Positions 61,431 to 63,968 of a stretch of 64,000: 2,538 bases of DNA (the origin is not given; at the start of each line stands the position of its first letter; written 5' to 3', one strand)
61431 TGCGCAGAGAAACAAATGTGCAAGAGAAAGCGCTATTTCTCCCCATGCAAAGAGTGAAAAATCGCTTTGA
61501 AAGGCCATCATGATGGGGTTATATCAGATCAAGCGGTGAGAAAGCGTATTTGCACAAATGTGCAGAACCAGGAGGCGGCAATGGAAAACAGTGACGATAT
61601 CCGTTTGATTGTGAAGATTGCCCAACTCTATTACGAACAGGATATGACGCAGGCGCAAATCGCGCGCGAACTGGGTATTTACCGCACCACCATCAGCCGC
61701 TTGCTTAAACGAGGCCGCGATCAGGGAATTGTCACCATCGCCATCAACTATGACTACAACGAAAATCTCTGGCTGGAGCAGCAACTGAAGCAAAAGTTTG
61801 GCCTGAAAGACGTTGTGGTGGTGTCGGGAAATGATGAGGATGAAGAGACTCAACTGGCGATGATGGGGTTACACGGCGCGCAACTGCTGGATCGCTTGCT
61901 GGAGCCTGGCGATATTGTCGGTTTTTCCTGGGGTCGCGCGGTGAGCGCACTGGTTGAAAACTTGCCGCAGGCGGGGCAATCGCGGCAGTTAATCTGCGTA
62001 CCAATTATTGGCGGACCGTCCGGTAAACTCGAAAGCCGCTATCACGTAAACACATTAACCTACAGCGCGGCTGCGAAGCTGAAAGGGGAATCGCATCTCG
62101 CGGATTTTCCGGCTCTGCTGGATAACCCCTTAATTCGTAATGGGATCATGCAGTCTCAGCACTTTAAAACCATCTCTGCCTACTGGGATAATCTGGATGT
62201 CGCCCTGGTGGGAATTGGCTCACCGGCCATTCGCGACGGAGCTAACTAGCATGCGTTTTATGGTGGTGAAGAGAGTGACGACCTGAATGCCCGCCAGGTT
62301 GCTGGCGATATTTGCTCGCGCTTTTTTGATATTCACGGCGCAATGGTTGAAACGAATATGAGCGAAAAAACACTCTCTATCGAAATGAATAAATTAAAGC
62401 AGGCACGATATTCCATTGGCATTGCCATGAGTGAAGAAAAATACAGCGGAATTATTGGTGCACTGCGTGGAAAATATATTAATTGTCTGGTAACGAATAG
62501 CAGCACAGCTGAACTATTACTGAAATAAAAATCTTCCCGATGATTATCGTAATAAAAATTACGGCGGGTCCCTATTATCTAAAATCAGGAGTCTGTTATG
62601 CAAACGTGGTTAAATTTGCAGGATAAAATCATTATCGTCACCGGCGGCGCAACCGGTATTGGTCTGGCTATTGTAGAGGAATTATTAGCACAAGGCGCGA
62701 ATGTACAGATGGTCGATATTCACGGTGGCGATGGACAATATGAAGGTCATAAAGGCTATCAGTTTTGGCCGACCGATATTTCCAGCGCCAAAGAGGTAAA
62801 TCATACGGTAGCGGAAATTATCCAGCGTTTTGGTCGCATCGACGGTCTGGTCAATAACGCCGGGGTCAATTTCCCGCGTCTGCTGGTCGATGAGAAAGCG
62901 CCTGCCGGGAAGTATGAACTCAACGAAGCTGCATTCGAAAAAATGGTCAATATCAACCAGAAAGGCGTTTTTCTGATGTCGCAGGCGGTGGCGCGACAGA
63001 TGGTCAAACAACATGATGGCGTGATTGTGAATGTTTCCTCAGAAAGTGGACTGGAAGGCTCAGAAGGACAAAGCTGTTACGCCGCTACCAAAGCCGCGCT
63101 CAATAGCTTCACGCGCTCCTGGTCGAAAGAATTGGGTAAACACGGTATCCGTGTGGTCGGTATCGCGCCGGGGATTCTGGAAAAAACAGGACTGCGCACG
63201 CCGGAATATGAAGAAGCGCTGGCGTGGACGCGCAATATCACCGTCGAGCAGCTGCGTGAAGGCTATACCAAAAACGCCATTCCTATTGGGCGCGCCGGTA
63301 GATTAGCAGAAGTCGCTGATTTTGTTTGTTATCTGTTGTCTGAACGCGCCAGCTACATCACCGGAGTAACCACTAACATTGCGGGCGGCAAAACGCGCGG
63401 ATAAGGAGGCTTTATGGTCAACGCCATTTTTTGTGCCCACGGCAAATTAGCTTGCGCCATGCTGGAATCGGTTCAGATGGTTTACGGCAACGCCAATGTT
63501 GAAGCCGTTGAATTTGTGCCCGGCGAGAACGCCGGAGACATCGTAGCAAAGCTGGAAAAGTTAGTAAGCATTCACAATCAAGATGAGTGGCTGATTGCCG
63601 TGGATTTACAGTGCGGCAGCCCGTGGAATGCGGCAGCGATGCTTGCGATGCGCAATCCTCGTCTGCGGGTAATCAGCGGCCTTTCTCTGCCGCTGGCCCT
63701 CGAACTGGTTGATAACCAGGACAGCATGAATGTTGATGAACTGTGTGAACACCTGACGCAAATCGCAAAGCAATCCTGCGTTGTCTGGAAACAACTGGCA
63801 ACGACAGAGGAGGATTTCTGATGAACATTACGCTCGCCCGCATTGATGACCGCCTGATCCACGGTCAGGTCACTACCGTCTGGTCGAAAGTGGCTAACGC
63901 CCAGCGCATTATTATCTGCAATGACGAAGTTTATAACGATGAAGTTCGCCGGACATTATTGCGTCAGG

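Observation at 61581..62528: Sorbose-operon regulator (sorC-like) carries an in-frame TAG, probably derepressing or silencing the operon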

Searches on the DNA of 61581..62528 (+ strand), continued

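Call 56: get_annotated_region(hit=H42, flank=5600)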
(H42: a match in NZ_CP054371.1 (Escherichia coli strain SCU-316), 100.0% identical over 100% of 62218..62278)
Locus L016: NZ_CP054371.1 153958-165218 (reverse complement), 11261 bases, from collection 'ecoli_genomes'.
description: Escherichia coli strain SCU-316 chromosome, complete genome
organism: Escherichia coli strain SCU-316 (NCBI taxid 562)
replicon: chromosome; assembly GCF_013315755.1
host: Homo sapiens; source: rectal swab from healthy college student; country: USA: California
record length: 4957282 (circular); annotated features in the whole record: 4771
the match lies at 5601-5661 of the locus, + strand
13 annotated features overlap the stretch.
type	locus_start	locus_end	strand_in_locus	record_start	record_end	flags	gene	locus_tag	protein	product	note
CDS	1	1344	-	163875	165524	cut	pgi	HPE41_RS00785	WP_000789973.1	glucose-6-phosphate isomerase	-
riboswitch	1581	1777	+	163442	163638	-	-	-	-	riboswitch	Lysine riboswitch is most abundant in Firmicutes and Gammaproteobacteria where they are found upstream of a number of ...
CDS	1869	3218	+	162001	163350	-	lysC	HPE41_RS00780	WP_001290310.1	lysine-sensitive aspartokinase 3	-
CDS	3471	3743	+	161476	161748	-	yjbD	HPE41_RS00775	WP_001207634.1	DUF3811 domain-containing protein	-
CDS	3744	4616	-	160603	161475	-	rluF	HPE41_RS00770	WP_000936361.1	23S rRNA pseudouridine(2604) synthase RluF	-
CDS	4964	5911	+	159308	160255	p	-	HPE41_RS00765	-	sugar-binding transcriptional regulator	internal stop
CDS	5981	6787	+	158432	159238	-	-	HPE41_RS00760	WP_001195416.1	SDR family oxidoreductase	-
CDS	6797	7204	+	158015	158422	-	-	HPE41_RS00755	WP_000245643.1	mannose/fructose/sorbose PTS transporter subunit IIA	-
CDS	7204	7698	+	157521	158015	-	-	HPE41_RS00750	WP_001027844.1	PTS system mannose/fructose/N-acetylgalactosamine-transporter subunit IIB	-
CDS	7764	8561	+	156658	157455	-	-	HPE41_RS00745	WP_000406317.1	PTS mannose/fructose/sorbose transporter subunit IIC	-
CDS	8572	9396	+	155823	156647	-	-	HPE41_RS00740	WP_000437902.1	PTS system mannose/fructose/sorbose family transporter subunit IID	-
CDS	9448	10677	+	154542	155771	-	sorE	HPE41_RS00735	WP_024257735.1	L-sorbose 1-phosphate reductase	-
CDS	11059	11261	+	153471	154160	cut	pepE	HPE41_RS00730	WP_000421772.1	dipeptidase PepE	-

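Call 57: get_annotated_region(hit=H43, flank=5600)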
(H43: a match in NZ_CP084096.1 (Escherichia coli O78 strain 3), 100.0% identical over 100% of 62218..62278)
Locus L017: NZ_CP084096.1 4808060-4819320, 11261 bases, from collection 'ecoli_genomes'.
description: Escherichia coli O78 strain 3 chromosome, complete genome
organism: Escherichia coli O78 strain 3 (NCBI taxid 2072463)
replicon: chromosome; assembly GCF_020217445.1
host: Homo sapiens; source: sputum; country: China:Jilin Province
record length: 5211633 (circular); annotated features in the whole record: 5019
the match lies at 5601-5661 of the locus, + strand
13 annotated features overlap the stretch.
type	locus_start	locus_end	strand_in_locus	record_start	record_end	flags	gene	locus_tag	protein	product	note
CDS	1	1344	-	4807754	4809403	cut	pgi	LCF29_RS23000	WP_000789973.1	glucose-6-phosphate isomerase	-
riboswitch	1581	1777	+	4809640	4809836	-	-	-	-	riboswitch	Lysine riboswitch is most abundant in Firmicutes and Gammaproteobacteria where they are found upstream of a number of ...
CDS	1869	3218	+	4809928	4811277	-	lysC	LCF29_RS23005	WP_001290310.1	lysine-sensitive aspartokinase 3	-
CDS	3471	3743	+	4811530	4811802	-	yjbD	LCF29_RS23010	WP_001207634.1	DUF3811 domain-containing protein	-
CDS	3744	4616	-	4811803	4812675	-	rluF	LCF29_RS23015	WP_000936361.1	23S rRNA pseudouridine(2604) synthase RluF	-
CDS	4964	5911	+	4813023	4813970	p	-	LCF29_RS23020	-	sugar-binding transcriptional regulator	internal stop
CDS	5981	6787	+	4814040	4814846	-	-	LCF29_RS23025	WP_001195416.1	SDR family oxidoreductase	-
CDS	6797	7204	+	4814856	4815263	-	-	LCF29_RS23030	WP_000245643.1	mannose/fructose/sorbose PTS transporter subunit IIA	-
CDS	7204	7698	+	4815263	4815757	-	-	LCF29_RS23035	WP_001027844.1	PTS system mannose/fructose/N-acetylgalactosamine-transporter subunit IIB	-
CDS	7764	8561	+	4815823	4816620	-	-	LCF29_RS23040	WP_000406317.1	PTS mannose/fructose/sorbose transporter subunit IIC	-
CDS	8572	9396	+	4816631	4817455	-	-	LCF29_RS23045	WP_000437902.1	PTS system mannose/fructose/sorbose family transporter subunit IID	-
CDS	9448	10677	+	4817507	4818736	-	sorE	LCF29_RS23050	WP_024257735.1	L-sorbose 1-phosphate reductase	-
CDS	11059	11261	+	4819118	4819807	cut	pepE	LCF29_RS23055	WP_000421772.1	dipeptidase PepE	-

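Call 58: get_annotated_region(hit=H44, flank=5600)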
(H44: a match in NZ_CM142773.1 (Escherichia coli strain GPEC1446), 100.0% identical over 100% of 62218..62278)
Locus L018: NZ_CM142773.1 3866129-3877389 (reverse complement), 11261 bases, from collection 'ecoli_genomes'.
description: Escherichia coli strain GPEC1446 chromosome, whole genome shotgun sequence
organism: Escherichia coli strain GPEC1446 (NCBI taxid 562)
replicon: chromosome; assembly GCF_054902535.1
host: -; source: chicken; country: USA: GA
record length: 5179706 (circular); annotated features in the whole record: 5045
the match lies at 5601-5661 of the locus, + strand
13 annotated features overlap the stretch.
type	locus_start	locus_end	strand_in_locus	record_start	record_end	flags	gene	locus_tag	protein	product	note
CDS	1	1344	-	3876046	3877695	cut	pgi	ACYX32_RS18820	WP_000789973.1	glucose-6-phosphate isomerase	-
riboswitch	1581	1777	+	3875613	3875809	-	-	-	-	riboswitch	Lysine riboswitch is most abundant in Firmicutes and Gammaproteobacteria where they are found upstream of a number of ...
CDS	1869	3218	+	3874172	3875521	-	lysC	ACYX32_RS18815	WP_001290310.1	lysine-sensitive aspartokinase 3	-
CDS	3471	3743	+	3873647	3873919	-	yjbD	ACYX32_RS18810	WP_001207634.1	YjbD family protein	-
CDS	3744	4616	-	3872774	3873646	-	rluF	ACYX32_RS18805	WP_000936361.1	23S rRNA pseudouridine(2604) synthase RluF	-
CDS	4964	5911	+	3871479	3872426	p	-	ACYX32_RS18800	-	sugar-binding transcriptional regulator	internal stop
CDS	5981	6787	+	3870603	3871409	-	-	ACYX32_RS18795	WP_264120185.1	SDR family oxidoreductase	-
CDS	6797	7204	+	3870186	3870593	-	-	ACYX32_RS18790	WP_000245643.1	mannose/fructose/sorbose PTS transporter subunit IIA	-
CDS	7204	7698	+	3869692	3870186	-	-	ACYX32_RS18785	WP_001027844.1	PTS system mannose/fructose/N-acetylgalactosamine-transporter subunit IIB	-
CDS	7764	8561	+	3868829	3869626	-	-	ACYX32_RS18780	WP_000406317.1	PTS mannose/fructose/sorbose transporter subunit IIC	-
CDS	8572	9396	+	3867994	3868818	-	-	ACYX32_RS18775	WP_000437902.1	PTS system mannose/fructose/sorbose family transporter subunit IID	-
CDS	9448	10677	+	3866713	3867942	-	sorE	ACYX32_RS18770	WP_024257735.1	L-sorbose 1-phosphate reductase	-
CDS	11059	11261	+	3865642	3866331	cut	pepE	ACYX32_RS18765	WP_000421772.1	dipeptidase PepE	-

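Call 59: get_annotated_region(hit=H45, flank=5600)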
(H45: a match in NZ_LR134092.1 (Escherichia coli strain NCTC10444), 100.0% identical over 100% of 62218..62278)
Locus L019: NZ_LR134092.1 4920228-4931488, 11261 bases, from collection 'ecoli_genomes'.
description: Escherichia coli strain NCTC10444 chromosome 1, complete sequence
organism: Escherichia coli strain NCTC10444 (NCBI taxid 562)
replicon: chromosome; assembly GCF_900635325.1
host: Calf; source: not available: to be reported later; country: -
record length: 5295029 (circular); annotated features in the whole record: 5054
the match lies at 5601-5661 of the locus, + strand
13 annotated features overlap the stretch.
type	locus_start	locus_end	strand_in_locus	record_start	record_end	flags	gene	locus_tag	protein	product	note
CDS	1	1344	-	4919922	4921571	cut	pgi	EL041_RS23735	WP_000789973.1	glucose-6-phosphate isomerase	-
riboswitch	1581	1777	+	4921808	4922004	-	-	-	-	riboswitch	Lysine riboswitch is most abundant in Firmicutes and Gammaproteobacteria where they are found upstream of a number of ...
CDS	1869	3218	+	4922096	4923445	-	lysC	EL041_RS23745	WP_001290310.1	lysine-sensitive aspartokinase 3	-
CDS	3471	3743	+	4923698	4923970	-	yjbD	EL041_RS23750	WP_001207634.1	DUF3811 domain-containing protein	-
CDS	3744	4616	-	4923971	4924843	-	rluF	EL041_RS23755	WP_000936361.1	23S rRNA pseudouridine(2604) synthase RluF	-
CDS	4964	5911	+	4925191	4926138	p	-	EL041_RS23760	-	sugar-binding transcriptional regulator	internal stop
CDS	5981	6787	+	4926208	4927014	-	-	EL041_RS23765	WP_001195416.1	SDR family oxidoreductase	-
CDS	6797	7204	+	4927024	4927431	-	-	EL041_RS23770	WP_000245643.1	mannose/fructose/sorbose PTS transporter subunit IIA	-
CDS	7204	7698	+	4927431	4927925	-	-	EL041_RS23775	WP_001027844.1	PTS system mannose/fructose/N-acetylgalactosamine-transporter subunit IIB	-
CDS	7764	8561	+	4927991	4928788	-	-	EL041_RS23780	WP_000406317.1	PTS mannose/fructose/sorbose transporter subunit IIC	-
CDS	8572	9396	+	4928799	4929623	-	-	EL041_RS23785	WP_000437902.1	PTS system mannose/fructose/sorbose family transporter subunit IID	-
CDS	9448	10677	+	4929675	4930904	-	sorE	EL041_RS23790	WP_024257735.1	L-sorbose 1-phosphate reductase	-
CDS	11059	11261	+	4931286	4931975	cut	pepE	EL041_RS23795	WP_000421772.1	dipeptidase PepE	-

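Call 60: get_annotated_region(hit=H46, flank=5600)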
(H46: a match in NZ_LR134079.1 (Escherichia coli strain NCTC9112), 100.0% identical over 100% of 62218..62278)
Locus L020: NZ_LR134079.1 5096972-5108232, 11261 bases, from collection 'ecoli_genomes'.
description: Escherichia coli strain NCTC9112 chromosome 1, complete sequence
organism: Escherichia coli strain NCTC9112 (NCBI taxid 562)
replicon: chromosome; assembly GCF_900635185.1
host: missing; source: not available: to be reported later; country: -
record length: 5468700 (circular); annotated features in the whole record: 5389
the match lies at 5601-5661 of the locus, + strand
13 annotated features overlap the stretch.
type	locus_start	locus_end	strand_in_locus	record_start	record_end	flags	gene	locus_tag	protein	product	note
CDS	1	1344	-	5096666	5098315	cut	pgi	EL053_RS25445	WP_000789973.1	glucose-6-phosphate isomerase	-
riboswitch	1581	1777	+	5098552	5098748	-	-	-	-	riboswitch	Lysine riboswitch is most abundant in Firmicutes and Gammaproteobacteria where they are found upstream of a number of ...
CDS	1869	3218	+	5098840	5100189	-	lysC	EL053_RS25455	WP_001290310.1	lysine-sensitive aspartokinase 3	-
CDS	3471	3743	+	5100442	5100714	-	yjbD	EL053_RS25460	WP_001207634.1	DUF3811 domain-containing protein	-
CDS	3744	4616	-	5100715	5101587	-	rluF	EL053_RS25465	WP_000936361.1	23S rRNA pseudouridine(2604) synthase RluF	-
CDS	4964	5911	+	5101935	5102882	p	-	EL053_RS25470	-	sugar-binding transcriptional regulator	internal stop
CDS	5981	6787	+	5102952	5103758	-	-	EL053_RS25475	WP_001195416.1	SDR family oxidoreductase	-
CDS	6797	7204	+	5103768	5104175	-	-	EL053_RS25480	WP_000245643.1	mannose/fructose/sorbose PTS transporter subunit IIA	-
CDS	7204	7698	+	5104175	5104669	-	-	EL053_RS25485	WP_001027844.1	PTS system mannose/fructose/N-acetylgalactosamine-transporter subunit IIB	-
CDS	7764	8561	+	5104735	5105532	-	-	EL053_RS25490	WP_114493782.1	PTS mannose/fructose/sorbose transporter subunit IIC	-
CDS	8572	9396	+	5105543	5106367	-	-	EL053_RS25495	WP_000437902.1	PTS system mannose/fructose/sorbose family transporter subunit IID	-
CDS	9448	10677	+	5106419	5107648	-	sorE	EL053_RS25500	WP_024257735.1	L-sorbose 1-phosphate reductase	-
CDS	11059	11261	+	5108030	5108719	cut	pepE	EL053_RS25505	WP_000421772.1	dipeptidase PepE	-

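Call 61: get_annotated_region(hit=H47, flank=5600)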
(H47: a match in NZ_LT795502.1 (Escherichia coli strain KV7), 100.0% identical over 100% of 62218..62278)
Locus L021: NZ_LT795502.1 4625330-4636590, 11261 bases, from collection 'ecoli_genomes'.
description: Escherichia coli strain KV7 isolate KV7 chromosome I
organism: Escherichia coli strain KV7 (NCBI taxid 562)
replicon: chromosome; assembly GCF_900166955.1
host: Sus scrofa domestica; source: pig feces; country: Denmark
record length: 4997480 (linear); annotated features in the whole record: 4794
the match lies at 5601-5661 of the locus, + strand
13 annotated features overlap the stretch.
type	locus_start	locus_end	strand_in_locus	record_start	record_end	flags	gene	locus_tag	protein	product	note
CDS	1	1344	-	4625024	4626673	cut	pgi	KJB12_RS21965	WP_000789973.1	glucose-6-phosphate isomerase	-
riboswitch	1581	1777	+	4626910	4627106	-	-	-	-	riboswitch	Lysine riboswitch is most abundant in Firmicutes and Gammaproteobacteria where they are found upstream of a number of ...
CDS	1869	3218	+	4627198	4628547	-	lysC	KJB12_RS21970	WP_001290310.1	lysine-sensitive aspartokinase 3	-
CDS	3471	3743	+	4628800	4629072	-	yjbD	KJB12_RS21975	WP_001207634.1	DUF3811 domain-containing protein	-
CDS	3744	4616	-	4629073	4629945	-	rluF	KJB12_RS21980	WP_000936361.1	23S rRNA pseudouridine(2604) synthase RluF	-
CDS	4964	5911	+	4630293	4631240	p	-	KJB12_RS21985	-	sugar-binding transcriptional regulator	internal stop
CDS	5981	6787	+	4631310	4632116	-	-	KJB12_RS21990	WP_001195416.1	SDR family oxidoreductase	-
CDS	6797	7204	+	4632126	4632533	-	-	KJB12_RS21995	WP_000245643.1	mannose/fructose/sorbose PTS transporter subunit IIA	-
CDS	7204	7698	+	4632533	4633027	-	-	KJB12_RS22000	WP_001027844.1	PTS system mannose/fructose/N-acetylgalactosamine-transporter subunit IIB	-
CDS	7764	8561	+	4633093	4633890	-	-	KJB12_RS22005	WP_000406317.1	PTS mannose/fructose/sorbose transporter subunit IIC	-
CDS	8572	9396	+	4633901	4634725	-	-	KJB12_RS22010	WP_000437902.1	PTS system mannose/fructose/sorbose family transporter subunit IID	-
CDS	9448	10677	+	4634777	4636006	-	sorE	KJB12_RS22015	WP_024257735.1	L-sorbose 1-phosphate reductase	-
CDS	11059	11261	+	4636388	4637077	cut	pepE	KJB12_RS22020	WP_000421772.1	dipeptidase PepE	-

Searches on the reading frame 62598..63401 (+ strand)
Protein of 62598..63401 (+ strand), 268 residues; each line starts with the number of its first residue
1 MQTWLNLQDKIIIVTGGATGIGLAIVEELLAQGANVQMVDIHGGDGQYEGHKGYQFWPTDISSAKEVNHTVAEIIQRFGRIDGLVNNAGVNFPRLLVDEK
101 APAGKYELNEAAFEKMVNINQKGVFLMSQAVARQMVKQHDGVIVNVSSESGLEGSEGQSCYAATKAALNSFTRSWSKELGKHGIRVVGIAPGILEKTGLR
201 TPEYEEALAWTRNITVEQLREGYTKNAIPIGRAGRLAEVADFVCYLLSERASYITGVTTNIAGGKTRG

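Call 5: search_protein_families(proteins=[window:62598-63401:+], library=ncbifam)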
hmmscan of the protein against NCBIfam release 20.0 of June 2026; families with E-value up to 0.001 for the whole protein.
window:62598-63401:+ (268 aa): 231 families (the best 25 are shown)
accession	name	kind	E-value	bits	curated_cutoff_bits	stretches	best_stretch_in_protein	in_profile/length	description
NF004817.0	PRK06171.1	subfamily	2.3e-150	499.4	304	1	1-268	1-265/265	sorbitol-6-phosphate dehydrogenase subunit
NF005559.1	PRK07231.1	subfamily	1.5e-55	188.4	215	1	7-266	2-248/249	glucose 1-dehydrogenase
TIGR01830.1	3oxo_ACP_reduc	equivalog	1.6e-51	175.3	297.75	1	13-264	2-237/239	3-oxoacyl-[acyl-carrier-protein] reductase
NF004198.0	PRK05653.1-3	equivalog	7.9e-51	172.9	296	1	7-265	5-246/248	3-oxoacyl-ACP reductase FabG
NF006072.0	PRK08217.1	subfamily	8.7e-49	166.6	298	1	5-264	1-250/253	3-ketoacyl-(acyl-carrier-protein) reductase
NF004197.0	PRK05653.1-1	equivalog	1.1e-47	162.8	332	1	6-265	4-246/249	3-oxoacyl-ACP reductase FabG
NF009466.0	PRK12826.1-2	subfamily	1.8e-47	161.9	222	1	9-266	3-245/248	3-oxoacyl-ACP reductase FabG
NF005309.0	PRK06841.1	subfamily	6.2e-47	160.2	286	1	3-266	9-253/255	GolD/DthD family dehydrogenase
NF005472.0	PRK07067.1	equivalog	1.9e-46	158.7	338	1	6-265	3-254/257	L-iditol 2-dehydrogenase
NF052558.1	MBtsdlDhBudC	equivalog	1.9e-46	158.6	270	1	8-266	2-242/250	meso-2,3-butanediol dehydrogenase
NF005067.0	PRK06484.1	equivalog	8.2e-46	156.6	713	1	6-265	6-251/524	short chain dehydrogenase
NF005095.0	PRK06523.1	subfamily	1e-45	156.3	231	1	2-266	3-258/261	oxidoreductase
NF004791.0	PRK06138.1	equivalog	1.5e-44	152.2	312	1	6-266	2-250/252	SDR family oxidoreductase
NF006384.0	PRK08628.1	equivalog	1.8e-42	145.4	307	1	5-265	3-250/258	SDR family oxidoreductase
NF009093.0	PRK12429.1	subfamily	2.3e-42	145.1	258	1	6-264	2-255/259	3-hydroxybutyrate dehydrogenase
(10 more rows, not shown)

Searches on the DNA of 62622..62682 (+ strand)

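Call 66: search_dna_similar(query=window:62622-62682:+, collection=ecoli_genomes, mode=near, max_rows=12, rows=best)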
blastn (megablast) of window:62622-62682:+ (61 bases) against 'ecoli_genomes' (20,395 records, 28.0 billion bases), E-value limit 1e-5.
Records with a match: 1601; places in all: 1603; records where one place covers at least 80% of the query: 1601.
Genomes with a match: 1601 of 5426; with a place that covers at least 80% of the query: 1601. Places per genome that has any: lowest 1, median 1, highest 3. On chromosomes: 1603 places; on plasmids: 0.
Best place of each record, by identity: 95-99% 1601.
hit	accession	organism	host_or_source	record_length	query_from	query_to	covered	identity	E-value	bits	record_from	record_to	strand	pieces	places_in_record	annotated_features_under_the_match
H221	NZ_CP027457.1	Escherichia coli strain 88-3493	missing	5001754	1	61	100%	98.4%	2e-21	108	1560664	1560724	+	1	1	SDR family oxidoreductase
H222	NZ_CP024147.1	Escherichia coli strain 14EC033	clinical patient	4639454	1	61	100%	98.4%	2e-21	108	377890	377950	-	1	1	SDR family oxidoreductase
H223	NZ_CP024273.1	Escherichia coli strain F9792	missing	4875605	1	61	100%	98.4%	2e-21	108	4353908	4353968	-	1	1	SDR family oxidoreductase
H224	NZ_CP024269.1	Escherichia coli strain F8111-1SC3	missing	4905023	1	61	100%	98.4%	2e-21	108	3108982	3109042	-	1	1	SDR family oxidoreductase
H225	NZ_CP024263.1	Escherichia coli O169:H41 strain F6326-C1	missing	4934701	1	61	100%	98.4%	2e-21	108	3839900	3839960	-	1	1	SDR family oxidoreductase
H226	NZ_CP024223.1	Escherichia coli O169:H41 strain 2014EL-1345-2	missing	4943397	1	61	100%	98.4%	2e-21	108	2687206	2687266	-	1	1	SDR family oxidoreductase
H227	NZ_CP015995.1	Escherichia coli strain S51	poultry meat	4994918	1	61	100%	98.4%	2e-21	108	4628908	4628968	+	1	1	SDR family oxidoreductase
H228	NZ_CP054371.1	Escherichia coli strain SCU-316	Homo sapiens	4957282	1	61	100%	98.4%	2e-21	108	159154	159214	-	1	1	SDR family oxidoreductase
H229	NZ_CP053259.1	Escherichia coli strain GF3-3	Guinea fowl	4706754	1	61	100%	98.4%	2e-21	108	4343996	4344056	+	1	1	SDR family oxidoreductase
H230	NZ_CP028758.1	Escherichia coli strain A16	Otter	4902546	1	61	100%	98.4%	2e-21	108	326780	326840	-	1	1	SDR family oxidoreductase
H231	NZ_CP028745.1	Escherichia coli strain A30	Papio cynocephalus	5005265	1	61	100%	98.4%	2e-21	108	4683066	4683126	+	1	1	SDR family oxidoreductase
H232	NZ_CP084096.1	Escherichia coli O78 strain 3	Homo sapiens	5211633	1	61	100%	98.4%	2e-21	108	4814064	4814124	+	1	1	SDR family oxidoreductase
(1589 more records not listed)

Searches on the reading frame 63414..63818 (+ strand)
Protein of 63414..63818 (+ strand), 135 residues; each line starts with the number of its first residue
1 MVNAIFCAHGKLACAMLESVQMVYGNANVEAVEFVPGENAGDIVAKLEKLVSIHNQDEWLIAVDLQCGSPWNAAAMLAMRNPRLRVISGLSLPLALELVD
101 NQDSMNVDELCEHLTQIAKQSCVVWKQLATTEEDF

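Call 5: search_protein_families(proteins=[window:63414-63818:+], library=ncbifam)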
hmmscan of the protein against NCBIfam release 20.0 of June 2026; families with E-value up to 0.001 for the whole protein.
window:63414-63818:+ (135 aa): 3 families
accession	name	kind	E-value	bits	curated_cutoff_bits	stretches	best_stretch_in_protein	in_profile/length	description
TIGR00824.1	EIIA-man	subfamily_domain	1e-43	148.1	98.35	1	1-114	1-116/116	mannose/fructose/sorbose PTS transporter subunit IIA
NF040761.1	AgaF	equivalog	3.2e-20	72.8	130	1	1-124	1-126/144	PTS galactosamine/N-acetylgalactosamine transporter subunit IIA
NF011670.1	PRK15088.1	equivalog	7.6e-18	64.5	400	1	3-115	4-119/323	PTS mannose transporter subunit IIAB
